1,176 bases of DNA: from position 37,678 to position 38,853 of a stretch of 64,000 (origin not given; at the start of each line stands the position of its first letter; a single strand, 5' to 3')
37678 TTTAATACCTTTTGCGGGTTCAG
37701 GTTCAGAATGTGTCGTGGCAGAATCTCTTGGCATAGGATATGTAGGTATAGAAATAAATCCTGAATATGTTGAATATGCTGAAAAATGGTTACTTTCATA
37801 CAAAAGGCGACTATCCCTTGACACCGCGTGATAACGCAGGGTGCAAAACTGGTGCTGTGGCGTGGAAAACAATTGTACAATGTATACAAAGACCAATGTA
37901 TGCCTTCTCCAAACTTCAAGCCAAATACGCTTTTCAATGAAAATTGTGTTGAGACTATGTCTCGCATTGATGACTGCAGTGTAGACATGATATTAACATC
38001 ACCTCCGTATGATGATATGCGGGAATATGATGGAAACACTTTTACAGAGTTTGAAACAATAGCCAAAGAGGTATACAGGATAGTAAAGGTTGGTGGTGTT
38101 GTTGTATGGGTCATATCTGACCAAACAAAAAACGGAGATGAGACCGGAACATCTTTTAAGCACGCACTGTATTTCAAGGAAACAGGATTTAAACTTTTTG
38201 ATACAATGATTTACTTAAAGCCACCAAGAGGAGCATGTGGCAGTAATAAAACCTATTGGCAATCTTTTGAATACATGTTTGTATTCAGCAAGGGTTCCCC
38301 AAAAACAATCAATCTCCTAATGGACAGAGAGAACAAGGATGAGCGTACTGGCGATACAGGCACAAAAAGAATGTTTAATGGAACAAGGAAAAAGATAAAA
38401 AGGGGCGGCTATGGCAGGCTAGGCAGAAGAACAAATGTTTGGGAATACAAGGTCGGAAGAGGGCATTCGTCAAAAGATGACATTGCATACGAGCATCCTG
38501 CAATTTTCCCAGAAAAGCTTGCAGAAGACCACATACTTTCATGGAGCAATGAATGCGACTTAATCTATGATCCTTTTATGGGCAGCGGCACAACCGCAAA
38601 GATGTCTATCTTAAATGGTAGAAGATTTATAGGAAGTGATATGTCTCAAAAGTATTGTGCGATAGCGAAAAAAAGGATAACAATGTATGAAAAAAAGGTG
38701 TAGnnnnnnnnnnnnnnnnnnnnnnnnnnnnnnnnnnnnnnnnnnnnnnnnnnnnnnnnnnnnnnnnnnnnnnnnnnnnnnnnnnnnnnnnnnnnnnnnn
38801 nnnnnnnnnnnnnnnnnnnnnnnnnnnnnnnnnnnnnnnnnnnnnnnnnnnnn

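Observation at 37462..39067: Methylase pseudogene + intact SPPY DNA methyltransferase + overlapping endonuclease-VII nuclease inserted between giant genes 1 and 2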

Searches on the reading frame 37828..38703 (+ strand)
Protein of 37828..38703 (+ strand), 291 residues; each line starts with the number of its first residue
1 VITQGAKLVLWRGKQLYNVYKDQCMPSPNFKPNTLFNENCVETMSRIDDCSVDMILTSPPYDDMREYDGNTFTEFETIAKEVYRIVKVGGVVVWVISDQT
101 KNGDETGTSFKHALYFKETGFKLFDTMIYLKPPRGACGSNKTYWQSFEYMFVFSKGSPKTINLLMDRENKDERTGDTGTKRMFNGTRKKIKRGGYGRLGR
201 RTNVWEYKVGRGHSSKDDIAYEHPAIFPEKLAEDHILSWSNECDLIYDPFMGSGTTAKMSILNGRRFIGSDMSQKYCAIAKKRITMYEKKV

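Call 4: search_protein_families(library=pfam, proteins=[window:37828-38703:+], max_evalue=0.1)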
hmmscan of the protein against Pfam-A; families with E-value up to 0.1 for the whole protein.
window:37828-38703:+ (291 aa): 4 families
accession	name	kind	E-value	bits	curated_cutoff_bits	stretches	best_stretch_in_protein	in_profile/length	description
PF01555.25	N6_N4_Mtase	-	1.4e-38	133.5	26.7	1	52-282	1-221/221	DNA methylase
PF11599.14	AviRa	-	0.00048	20.1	25.7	1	34-103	148-216/232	RRNA methyltransferase AviRa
PF01170.24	UPF0020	-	0.034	14.3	22.3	0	225-257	10-43/197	RMKL-like, methyltransferase domain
PF08241.18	Methyltransf_11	-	0.057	14.5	21.2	0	72-93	73-94/95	Methyltransferase domain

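Call 5: search_protein_families(library=phrogs, proteins=[window:37828-38703:+], max_evalue=0.01)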
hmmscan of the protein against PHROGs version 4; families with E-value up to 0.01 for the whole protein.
window:37828-38703:+ (291 aa): 14 families
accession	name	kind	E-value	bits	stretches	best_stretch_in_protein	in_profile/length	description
phrog_67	-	other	1.5e-52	180.7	1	31-287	122-346/743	DNA methyltransferase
phrog_498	-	other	1.3e-25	91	2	47-287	218-423/633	DNA methyltransferase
phrog_3008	-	other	2.1e-14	54.4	1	209-285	139-212/244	DNA methyltransferase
phrog_6025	-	other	3.6e-13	50.5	1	32-134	11-113/192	DNA methyltransferase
phrog_12517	-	unknown function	4.5e-11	43.5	2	187-290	51-153/316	-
phrog_18293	-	other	1e-10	42.6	1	223-286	46-109/119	methyltransferase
phrog_12862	-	unknown function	2.8e-09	38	1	34-97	4-66/149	-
phrog_6952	-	other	2.6e-08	34.9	1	202-282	99-173/181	DNA methyltransferase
phrog_23148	-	unknown function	1.1e-07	33.1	1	220-284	82-146/165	-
phrog_18146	-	other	1.4e-07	31.8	1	220-285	46-112/452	DNA methyltransferase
phrog_23085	-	unknown function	7.3e-07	29.9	1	184-285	9-106/138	-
phrog_8769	-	other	6.3e-06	26.9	1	244-285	13-54/71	methyltransferase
phrog_11619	-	other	8.5e-06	26.3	1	41-128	76-169/186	DNA methyltransferase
phrog_16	-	DNA, RNA and nucleotide metabolism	0.00055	19.2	1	236-283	861-908/986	DNA helicase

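Call 9: find_encoding_contigs(protein=window:37828-38703:+, flank=10000)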
Protein window:37828-38703:+ (291 aa): no gene with exactly this product is on record in the collection.

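Call 12: find_homologous_proteins(query=window:37900-38703:+)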
Query window:37900-38703:+ (267 aa): 8000 proteins with E <= 0.001 among 8000 candidates; the best 120 are listed.
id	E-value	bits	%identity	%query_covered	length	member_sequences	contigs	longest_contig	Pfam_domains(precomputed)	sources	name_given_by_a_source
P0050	5.1e-183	625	100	100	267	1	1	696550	PF01555.25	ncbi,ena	-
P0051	9.4e-131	453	71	97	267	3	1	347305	PF01555.25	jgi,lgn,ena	-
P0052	3.8e-130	451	73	96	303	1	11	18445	PF01555.25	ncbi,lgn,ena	ncbi:MAG: site-specific DNA-methyltransferase [Patescibacteria group bacterium]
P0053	1.6e-129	449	71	96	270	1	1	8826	PF01555.25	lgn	-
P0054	2.2e-129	449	73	95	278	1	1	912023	PF01555.25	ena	-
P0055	2.4e-129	449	73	96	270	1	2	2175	PF01555.25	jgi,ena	-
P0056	9.4e-129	447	69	98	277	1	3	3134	PF01555.25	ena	-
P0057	1.5e-128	446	72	95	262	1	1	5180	PF01555.25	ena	-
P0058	1.2e-127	443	71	96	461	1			PF00717.29,PF01726.23,PF01555.25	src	-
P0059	3.1e-127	442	71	96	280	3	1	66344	PF01555.25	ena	-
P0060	6.5e-127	441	68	97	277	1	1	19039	PF01555.25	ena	-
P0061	1.0e-126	440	70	96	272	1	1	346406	PF01555.25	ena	-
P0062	1.5e-126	439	71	96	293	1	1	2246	PF01555.25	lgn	-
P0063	2.5e-126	439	70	96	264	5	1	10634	PF01555.25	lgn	-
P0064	4.7e-126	438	70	94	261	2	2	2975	PF01555.25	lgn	-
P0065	7.3e-126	437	68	97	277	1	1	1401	PF01555.25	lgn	-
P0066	8.6e-126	437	70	94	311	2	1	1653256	PF01555.25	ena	-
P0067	9.4e-126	437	70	96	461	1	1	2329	PF00717.29,PF01726.23,PF01555.25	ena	-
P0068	1.4e-125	436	71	94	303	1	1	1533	PF01555.25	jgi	jgi:site-specific DNA-methyltransferase (adenine-specific)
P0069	1.6e-125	436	69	97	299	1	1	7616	PF01555.25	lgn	-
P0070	2.6e-125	435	69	97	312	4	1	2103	PF01555.25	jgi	-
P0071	3.2e-125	435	71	94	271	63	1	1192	PF01555.25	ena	-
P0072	6.1e-125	434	68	96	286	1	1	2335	PF01555.25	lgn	-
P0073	6.5e-125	434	70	94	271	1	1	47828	PF01555.25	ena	-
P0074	8.1e-125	434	71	96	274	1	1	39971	PF01555.25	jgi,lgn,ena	-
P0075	1.2e-124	433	70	94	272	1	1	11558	PF01555.25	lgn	-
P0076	1.5e-124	433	69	94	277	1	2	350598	PF01555.25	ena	-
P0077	2.3e-124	432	69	97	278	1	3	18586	PF01555.25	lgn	-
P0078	2.4e-124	432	67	96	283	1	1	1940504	PF01555.25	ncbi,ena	-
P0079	2.7e-124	432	70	95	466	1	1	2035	PF00717.29,PF01726.23,PF01555.25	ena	-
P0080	4.1e-124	431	70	96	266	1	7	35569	PF01555.25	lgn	-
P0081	6.0e-124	431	69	95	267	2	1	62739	PF11599.15,PF01555.25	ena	-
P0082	6.9e-124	431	68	97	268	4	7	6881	PF01555.25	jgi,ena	-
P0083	6.9e-124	431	69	96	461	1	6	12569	PF00717.29,PF01726.23,PF01555.25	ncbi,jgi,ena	ncbi:MAG TPA: transcriptional repressor LexA [Candidatus Paceibacterota bacterium]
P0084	8.8e-124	430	70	96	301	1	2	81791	PF01555.25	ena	-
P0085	9.7e-124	430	70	94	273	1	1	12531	PF02086.22,PF01555.25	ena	-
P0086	9.7e-124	430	69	96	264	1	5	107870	PF01555.25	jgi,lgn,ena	-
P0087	1.0e-123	430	69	96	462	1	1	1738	PF00717.29,PF01726.23,PF01555.25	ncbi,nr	ncbi:MAG: transcriptional repressor LexA [Candidatus Staskawiczbacteria bacterium]|nr:transcriptiona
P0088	1.0e-123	430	69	96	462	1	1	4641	PF00717.29,PF01726.23,PF01555.25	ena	-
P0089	1.9e-123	429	69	96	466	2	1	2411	PF00717.29,PF01726.23,PF01555.25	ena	-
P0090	2.2e-123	429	69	96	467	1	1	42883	PF00717.29,PF01726.23,PF01555.25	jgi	-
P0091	3.4e-123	429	69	96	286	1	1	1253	PF01555.25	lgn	-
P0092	3.6e-123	428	66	97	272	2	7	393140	PF01555.25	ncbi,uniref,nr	ncbi:restriction endonuclease [Candidatus Roizmanbacteria bacterium RIFCSPLOWO2_12_FULL_40_12]|unire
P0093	3.6e-123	428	68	94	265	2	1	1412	PF01555.25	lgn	-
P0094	9.2e-123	427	69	94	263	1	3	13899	PF01555.25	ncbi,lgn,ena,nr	ncbi:MAG: site-specific DNA-methyltransferase [Cenarchaeum sp. SB0663_bin_5]|nr:site-specific DNA-me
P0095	1.0e-122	427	66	97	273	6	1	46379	PF11599.15,PF01170.25,PF01555.25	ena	-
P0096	1.3e-122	427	67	96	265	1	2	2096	PF01555.25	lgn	-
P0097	1.8e-122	426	69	96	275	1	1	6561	PF01555.25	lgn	-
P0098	2.5e-122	426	69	94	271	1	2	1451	PF11599.15,PF01555.25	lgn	-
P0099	2.6e-122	426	69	96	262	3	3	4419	PF01555.25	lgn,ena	-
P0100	2.6e-122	426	69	94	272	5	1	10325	PF01555.25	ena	-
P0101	3.2e-122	425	67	96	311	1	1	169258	PF01555.25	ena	-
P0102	5.1e-122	425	69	94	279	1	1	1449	PF01555.25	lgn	-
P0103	6.1e-122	424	66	96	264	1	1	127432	PF01555.25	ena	-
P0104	7.1e-122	424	67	94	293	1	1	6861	PF01555.25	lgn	-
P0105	9.5e-122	424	66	98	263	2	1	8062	PF01555.25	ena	-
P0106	1.1e-121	424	68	96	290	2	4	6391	PF01555.25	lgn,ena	-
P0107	1.4e-121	423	67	97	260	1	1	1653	PF01555.25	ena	-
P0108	1.5e-121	423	68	96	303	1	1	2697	PF01555.25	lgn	-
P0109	3.1e-121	422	67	96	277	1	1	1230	PF01555.25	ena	-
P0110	3.4e-121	422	67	96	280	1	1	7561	PF01555.25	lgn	-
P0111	3.7e-121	422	67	96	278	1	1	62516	PF01555.25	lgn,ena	-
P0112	4.8e-121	421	67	96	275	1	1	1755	PF01555.25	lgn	-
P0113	4.9e-121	421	65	96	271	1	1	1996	PF01555.25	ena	-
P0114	6.0e-121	421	69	95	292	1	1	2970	PF01555.25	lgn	-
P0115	6.3e-121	421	67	96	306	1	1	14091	PF01555.25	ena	-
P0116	6.6e-121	421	68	96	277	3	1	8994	PF01555.25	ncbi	-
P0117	7.1e-121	421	67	96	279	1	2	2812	PF01555.25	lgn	-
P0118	1.1e-120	420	67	97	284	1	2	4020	PF01555.25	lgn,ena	-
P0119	1.3e-120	420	66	97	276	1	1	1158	PF11599.15,PF01170.25,PF01555.25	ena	-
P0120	1.5e-120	420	67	96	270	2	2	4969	PF01555.25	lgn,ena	-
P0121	1.9e-120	419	67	97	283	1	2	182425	PF01555.25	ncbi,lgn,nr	ncbi:MAG: site-specific DNA-methyltransferase [Methylacidiphilales bacterium]|nr:site-specific DNA-m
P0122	3.0e-120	419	67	96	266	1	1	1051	PF01555.25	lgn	-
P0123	3.1e-120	419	69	94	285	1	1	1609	PF01555.25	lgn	-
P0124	3.8e-120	418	68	96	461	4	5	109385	PF00717.29,PF01726.23,PF01555.25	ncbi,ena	ncbi:MAG: transcriptional repressor LexA [Patescibacteria group bacterium]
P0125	4.2e-120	418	68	94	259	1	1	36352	PF01555.25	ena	-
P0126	4.3e-120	418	67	96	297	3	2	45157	PF01555.25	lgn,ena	-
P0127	5.2e-120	418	67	98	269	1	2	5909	PF01555.25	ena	-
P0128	6.6e-120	418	67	94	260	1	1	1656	PF01555.25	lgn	-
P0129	7.5e-120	418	66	97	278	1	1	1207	PF01555.25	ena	-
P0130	8.6e-120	417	67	97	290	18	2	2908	PF01555.25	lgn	-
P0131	1.1e-119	417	67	94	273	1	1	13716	PF01555.25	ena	-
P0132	1.2e-119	417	70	94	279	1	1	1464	PF01555.25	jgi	jgi:DNA modification methylase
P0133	1.3e-119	417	67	94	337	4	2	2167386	PF01555.25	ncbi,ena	-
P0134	1.3e-119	417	67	94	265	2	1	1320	PF01555.25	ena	-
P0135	1.4e-119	417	66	95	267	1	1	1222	PF11599.15,PF01555.25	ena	-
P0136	1.7e-119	416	66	96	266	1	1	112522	PF01555.25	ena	-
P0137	1.9e-119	416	67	96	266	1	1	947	PF01555.25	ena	-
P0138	2.6e-119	416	65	96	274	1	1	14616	PF01555.25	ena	-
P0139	4.4e-119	415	66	96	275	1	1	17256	PF11599.15,PF01555.25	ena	-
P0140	5.3e-119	415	65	98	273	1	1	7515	PF01555.25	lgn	-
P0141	5.5e-119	415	67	95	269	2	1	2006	PF01555.25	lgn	-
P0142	5.9e-119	415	69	94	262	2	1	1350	PF01555.25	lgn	-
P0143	8.7e-119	414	69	94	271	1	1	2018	PF01555.25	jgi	jgi:site-specific DNA-methyltransferase (adenine-specific)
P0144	1.1e-118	414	68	95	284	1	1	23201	PF01555.25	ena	-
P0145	1.2e-118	414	68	94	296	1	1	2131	PF01555.25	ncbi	-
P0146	1.7e-118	413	66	95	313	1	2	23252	PF01555.25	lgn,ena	-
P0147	2.3e-118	413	67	95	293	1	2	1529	PF01555.25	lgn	-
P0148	4.2e-118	412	65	96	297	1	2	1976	PF01555.25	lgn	-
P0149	4.2e-118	412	67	96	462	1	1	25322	PF00717.29,PF01726.23,PF01555.25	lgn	-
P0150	4.7e-118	412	66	96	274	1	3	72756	PF01555.25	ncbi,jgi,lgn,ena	-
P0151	5.7e-118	411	66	97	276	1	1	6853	PF01555.25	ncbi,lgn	-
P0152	6.9e-118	411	66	97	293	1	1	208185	PF01555.25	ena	-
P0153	8.7e-118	411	66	95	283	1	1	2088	PF01555.25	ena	-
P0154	9.3e-118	411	67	94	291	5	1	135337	PF01555.25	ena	-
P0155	1.1e-117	410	64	96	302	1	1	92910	PF01555.25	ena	-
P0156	1.2e-117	410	66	97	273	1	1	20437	PF01555.25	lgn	-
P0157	1.4e-117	410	67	95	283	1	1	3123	PF11599.15,PF01555.25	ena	-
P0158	1.4e-117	410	67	96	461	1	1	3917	PF00717.29,PF01726.23,PF01555.25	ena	-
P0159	1.4e-117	410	66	96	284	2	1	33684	PF01555.25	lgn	-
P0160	1.4e-117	410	68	90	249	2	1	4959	PF01555.25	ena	-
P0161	1.5e-117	410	66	96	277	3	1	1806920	PF01555.25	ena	-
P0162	1.8e-117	410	67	96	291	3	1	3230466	PF01555.25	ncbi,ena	-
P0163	2.4e-117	409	67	95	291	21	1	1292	PF01555.25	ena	-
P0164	2.5e-117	409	65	96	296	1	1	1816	PF01555.25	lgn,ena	-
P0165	2.6e-117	409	65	95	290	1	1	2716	PF01555.25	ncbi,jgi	jgi:site-specific DNA-methyltransferase (adenine-specific)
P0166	3.2e-117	409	67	94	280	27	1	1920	PF01555.25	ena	-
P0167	3.3e-117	409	66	95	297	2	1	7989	PF01555.25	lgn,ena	-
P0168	3.3e-117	409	67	94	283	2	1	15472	PF11599.15,PF01170.25,PF01555.25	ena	-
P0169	4.2e-117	409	66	96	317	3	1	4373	PF01555.25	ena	-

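Call 13: find_encoding_contigs(protein=P0050, flank=10000)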
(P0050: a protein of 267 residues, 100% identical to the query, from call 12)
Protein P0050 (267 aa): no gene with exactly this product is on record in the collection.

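Call 17: search_solved_structures(query=window:37900-38703:+, max_evalue=0.001, show_alignments=2)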
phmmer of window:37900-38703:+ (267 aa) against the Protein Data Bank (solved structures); distinct sequences matched with E-value up to 0.001: 12.
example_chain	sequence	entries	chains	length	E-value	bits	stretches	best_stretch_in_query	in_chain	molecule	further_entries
8s9m_A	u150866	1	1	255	3.1e-12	49.8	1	193-266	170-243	DNA cytosine-N4 methyltransferase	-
9c3u_A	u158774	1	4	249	3.2e-12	49.8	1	170-261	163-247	Methyltransferase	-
8urk_A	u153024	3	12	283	3.3e-12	49.8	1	171-261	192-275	Methyltransferase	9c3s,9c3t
8s9n_A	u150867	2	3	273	3.9e-12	49.5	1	193-266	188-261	DNA cytosine-N4 methyltransferase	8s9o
2zie_A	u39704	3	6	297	1.8e-11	47.3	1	196-260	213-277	Putative modification methylase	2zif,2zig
6pbd_A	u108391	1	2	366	3.4e-11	46.4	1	196-261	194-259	Modification methylase CcrMI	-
1g60_A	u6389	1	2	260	6.3e-11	45.5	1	9-254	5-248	Adenine-specific Methyltransferase MboIIA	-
1eg2_A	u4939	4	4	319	2.3e-08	37.1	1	15-262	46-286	MODIFICATION METHYLASE RSRI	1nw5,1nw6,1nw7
1nw8_A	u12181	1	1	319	2.4e-08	37.1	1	15-262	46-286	MODIFICATION METHYLASE RSRI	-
5hek_A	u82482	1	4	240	2e-06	30.8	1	199-263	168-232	Adenine specific DNA methyltransferase (DpnA)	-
5hfj_A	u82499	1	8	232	3.2e-06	30.1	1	199-263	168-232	Adenine specific DNA methyltransferase (DpnA)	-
1boo_A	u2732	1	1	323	1.6e-05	27.8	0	198-257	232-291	PROTEIN (N-4 CYTOSINE-SPECIFIC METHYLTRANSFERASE PVU II)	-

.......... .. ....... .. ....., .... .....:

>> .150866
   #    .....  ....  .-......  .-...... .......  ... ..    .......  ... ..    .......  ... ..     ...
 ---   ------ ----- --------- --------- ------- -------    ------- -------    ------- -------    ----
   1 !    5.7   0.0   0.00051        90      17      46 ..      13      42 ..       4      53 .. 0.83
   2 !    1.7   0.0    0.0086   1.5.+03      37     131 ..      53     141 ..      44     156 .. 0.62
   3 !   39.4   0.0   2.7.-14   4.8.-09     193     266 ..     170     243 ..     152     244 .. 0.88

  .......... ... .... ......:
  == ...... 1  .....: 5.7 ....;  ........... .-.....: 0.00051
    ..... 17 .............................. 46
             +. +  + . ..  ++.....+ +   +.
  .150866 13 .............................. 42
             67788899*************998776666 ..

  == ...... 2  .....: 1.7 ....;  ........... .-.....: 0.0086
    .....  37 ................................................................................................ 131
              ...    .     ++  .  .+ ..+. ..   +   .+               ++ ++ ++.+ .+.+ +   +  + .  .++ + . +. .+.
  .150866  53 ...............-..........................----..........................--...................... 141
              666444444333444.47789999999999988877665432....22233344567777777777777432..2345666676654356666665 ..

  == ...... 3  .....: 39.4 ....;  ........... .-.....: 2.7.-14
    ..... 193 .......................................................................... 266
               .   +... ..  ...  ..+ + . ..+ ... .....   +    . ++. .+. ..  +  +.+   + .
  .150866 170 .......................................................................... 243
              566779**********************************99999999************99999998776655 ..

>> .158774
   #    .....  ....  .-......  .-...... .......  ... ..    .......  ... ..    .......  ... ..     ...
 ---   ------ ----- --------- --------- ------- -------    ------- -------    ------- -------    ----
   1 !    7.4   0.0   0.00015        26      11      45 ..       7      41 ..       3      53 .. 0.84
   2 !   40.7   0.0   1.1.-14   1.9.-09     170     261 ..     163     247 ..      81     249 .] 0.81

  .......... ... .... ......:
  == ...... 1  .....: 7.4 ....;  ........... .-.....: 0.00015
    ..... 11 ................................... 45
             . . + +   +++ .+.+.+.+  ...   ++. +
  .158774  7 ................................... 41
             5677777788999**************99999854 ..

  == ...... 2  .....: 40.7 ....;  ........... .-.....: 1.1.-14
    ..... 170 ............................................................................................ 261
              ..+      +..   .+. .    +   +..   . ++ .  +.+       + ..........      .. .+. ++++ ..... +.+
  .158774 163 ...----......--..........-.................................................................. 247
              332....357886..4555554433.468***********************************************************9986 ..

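Call 18: search_protein_families(library=padloc, proteins=[window:37900-38703:+], max_evalue=0.01)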
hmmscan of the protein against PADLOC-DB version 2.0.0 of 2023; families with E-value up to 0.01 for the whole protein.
window:37900-38703:+ (267 aa): 65 families (the best 25 are shown)
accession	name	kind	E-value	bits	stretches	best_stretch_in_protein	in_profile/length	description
PDLC03714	oMTase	-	3.8e-90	300.1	1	9-263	4-260/279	orphan methyltransferase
PDLC03353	MTase_II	-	2.2e-52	176.2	1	8-265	9-255/260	Type II methyltransferase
PDLC03387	MTase_II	-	5e-34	115.8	2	77-261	120-276/289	Type II methyltransferase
PDLC03371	MTase_II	-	4.6e-32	109.6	1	7-266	9-258/260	Type II methyltransferase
PDLC03350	MTase_II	-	1.4e-27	95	1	15-266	63-301/312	Type II methyltransferase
PDLC03299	MTase_II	-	9e-26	89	1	10-264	16-261/296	Type II methyltransferase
PDLC03246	MTase_II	-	2.7e-21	74.1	1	9-255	113-361/376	Type II methyltransferase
PDLC03216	MTase_II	-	1.1e-19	68.7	2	180-264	173-259/364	Type II methyltransferase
PDLC03320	MTase_II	-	3.7e-19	67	2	141-264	164-278/289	Type II methyltransferase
PDLC03230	MTase_II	-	2.1e-18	64.8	1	6-258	33-280/360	Type II methyltransferase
PDLC03283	MTase_II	-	2.8e-16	57.7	1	48-263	66-274/352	Type II methyltransferase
PDLC03295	MTase_II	-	3.7e-16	57.5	2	171-261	178-267/292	Type II methyltransferase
PDLC03228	MTase_II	-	4.2e-16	57.5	2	199-263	144-208/227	Type II methyltransferase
PDLC03738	oMTase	-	1.9e-15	54.5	2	193-264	198-269/376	orphan methyltransferase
PDLC03305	MTase_II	-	2.3e-15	54.8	1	192-260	176-242/513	Type II methyltransferase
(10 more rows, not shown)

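Call 19: search_protein_families(library=ncbifam, proteins=[window:37900-38703:+], max_evalue=0.01)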
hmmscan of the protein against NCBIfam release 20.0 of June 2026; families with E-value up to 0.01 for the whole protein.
window:37900-38703:+ (267 aa): 4 families
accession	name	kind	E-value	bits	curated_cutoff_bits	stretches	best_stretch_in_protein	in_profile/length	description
NF050803.1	DnaMtaseCcrMCaul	equivalog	3.4e-17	62.4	830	2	192-264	179-251/350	adenine-specific DNA-methyltransferase CcrM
NF008572.0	PRK11524.1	equivalog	4.2e-17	62.2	292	1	152-264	152-260/294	adenine-specific DNA-methyltransferase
NF010253.0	PRK13699.1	subfamily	6.4e-14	52.2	244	2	199-264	144-209/226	DNA methyltransferase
TIGR01177.1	TIGR01177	hypoth_equivalog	0.0035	16.7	316.55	0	213-263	177-227/330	TIGR01177 family methyltransferase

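Call 32: list_cluster_members(proteins=[P0050])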
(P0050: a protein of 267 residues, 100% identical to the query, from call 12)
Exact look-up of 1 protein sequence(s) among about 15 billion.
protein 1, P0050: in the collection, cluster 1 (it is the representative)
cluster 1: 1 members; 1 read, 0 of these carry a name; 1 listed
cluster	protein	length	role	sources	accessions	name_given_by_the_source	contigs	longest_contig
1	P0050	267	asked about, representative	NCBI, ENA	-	-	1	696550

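Call 57: find_encoding_contigs(protein=P0052, flank=3000, max_places=2)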
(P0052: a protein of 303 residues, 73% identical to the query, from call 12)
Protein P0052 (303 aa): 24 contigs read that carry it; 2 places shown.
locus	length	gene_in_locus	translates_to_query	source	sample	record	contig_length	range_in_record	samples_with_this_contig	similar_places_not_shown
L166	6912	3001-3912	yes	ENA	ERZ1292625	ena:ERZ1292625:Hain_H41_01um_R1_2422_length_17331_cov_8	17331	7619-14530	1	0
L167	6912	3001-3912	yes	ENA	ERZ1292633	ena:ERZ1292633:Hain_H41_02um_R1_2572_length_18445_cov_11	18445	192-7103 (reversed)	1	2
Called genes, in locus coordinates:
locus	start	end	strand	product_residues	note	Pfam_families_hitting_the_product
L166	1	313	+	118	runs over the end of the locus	PF01258:zf-dskA_traR (weak)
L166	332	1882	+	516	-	PF05362:Lon_C (weak), PF13541:ChlI, PF01078:Mg_chelatase, PF07728:AAA_5, PF00493:MCM (weak), PF13335:Mg_chelatase_C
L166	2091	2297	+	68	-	-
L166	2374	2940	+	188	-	PF00717:Peptidase_S24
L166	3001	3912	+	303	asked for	PF01555:N6_N4_Mtase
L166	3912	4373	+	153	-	PF02945:Endonuclease_7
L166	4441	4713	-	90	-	PF00216:Bac_DNA_binding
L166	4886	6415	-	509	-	PF12072:RNase_Y_N, PF00013:KH_1 (weak), PF01966:HD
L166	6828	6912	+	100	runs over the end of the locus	-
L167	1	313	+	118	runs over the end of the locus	PF01258:zf-dskA_traR (weak)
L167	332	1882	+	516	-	PF05362:Lon_C (weak), PF13541:ChlI, PF01078:Mg_chelatase, PF07728:AAA_5, PF00493:MCM (weak), PF13335:Mg_chelatase_C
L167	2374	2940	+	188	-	PF00717:Peptidase_S24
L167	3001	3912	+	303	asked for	PF01555:N6_N4_Mtase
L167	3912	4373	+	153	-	PF02945:Endonuclease_7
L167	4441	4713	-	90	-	PF00216:Bac_DNA_binding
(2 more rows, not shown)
